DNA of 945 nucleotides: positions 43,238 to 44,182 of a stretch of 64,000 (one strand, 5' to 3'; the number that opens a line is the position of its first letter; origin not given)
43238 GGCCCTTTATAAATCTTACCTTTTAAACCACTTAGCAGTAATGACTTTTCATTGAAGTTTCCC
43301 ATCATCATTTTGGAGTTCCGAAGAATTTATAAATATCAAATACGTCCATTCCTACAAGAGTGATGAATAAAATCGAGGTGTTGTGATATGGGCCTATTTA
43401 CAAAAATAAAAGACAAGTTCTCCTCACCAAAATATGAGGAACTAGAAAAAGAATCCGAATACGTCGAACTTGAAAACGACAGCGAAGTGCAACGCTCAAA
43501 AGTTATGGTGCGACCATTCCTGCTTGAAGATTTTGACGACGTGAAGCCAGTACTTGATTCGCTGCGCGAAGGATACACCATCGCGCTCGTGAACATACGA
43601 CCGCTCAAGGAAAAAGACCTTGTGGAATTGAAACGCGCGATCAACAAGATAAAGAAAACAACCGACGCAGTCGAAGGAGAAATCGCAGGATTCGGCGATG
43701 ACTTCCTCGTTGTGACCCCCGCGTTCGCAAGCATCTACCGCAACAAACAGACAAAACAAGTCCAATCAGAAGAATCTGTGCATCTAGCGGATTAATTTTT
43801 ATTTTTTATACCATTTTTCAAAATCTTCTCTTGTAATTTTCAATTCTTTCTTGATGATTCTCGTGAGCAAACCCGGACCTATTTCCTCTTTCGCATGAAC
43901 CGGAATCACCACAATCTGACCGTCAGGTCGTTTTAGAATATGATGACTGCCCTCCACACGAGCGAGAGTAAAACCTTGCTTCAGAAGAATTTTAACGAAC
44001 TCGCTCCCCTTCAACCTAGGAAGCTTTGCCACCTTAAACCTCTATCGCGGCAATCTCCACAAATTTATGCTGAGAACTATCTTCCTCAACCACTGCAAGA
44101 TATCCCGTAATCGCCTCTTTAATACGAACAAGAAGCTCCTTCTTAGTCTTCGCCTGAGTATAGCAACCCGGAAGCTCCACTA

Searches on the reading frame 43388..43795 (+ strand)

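Call 65: search_protein_families(library=pfam, proteins=[window:43388-43795:+], max_evalue=0.001)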
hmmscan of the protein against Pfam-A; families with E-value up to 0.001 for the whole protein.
window:43388-43795:+ (135 aa): 1 family
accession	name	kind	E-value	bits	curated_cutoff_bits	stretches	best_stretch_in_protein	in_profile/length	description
PF04472.17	SepF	-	3.2e-08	34.1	27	1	46-113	6-69/72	Cell division protein SepF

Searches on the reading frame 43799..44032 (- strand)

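Call 65: search_protein_families(library=pfam, proteins=[window:43799-44032:-], max_evalue=0.001)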
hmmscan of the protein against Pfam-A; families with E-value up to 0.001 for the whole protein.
window:43799-44032:- (77 aa): 1 family
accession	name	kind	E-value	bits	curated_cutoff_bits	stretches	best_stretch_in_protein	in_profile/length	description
PF07927.17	HicA_toxin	-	1.4e-18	67.2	27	1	9-62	1-55/58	HicA toxin of bacterial toxin-antitoxin,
